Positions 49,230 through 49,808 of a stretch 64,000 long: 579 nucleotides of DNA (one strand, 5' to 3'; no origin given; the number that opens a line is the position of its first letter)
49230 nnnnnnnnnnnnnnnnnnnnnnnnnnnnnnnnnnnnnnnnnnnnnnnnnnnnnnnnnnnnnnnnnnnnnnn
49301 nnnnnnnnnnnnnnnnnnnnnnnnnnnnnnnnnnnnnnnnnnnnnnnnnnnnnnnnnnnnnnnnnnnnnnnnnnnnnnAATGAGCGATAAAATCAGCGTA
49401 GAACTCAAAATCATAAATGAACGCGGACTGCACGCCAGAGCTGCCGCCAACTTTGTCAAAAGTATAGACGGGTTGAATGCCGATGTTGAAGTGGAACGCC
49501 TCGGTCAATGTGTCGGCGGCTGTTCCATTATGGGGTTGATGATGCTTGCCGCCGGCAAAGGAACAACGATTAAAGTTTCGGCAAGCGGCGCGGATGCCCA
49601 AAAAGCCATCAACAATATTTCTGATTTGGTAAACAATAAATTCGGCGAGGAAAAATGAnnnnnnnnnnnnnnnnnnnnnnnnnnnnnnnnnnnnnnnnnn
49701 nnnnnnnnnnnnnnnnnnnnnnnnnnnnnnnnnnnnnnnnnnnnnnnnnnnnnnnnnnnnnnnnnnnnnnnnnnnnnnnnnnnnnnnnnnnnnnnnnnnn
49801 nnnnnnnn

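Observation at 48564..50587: Regulatory PTS pair (EIIA-Man, HPr) translationally coupled to a CcrM-like orphan N6-adenine methyltransferase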

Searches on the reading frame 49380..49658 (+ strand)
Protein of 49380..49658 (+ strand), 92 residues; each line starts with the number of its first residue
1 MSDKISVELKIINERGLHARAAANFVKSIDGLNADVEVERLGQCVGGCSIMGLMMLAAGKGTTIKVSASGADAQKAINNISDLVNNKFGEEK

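Call 3: search_protein_families(library=pfam, proteins=[window:49380-49658:+], max_evalue=0.01)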
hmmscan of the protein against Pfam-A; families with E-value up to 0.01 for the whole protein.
window:49380-49658:+ (92 aa): 1 family
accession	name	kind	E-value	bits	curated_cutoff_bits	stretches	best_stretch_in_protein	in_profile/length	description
PF00381.24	PTS-HPr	-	3.7e-25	88.2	23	1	6-85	2-80/81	PTS HPr component phosphorylation site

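Call 4: search_protein_families(library=ncbifam, proteins=[window:49380-49658:+], max_evalue=0.01)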
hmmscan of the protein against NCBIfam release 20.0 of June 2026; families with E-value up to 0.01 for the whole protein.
window:49380-49658:+ (92 aa): 9 families
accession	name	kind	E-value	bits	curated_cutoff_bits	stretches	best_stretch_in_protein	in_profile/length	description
TIGR01003.1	PTS_HPr_family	subfamily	2.1e-24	85.3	47.9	1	5-85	2-82/82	HPr family phosphocarrier protein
NF010354.0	PRK13782.1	equivalog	1.3e-17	63.6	123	1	9-86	6-83/85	HPr family phosphocarrier protein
NF010352.0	PRK13780.1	equivalog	2.1e-17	62.8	110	1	8-86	5-83/88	phosphocarrier protein HPr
NF008478.1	PRK11377.1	equivalog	7.3e-16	58.2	520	1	4-91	155-242/473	dihydroxyacetone kinase phosphoryl donor subunit DhaM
NF008319.0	PRK11109.1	equivalog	1.1e-15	57.8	302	1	3-91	284-375/376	fused PTS fructose transporter subunit IIA/HPr protein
NF010351.0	PRK13779.1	equivalog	8.3e-14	51.3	766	1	3-90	413-503/503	bifunctional PTS system fructose-specific transporter subunit IIA/HPr protein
NF041319.1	PTS-HPr_Halo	equivalog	8.5e-14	51.8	140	1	9-84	5-83/87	phosphocarrier protein HPr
NF008104.0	PRK10850.1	equivalog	1.4e-12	47.5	153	1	8-84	5-81/85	phosphocarrier protein Hpr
NF008146.0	PRK10897.1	equivalog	9e-11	41.9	119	1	7-91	5-90/90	PTS phosphocarrier protein NPr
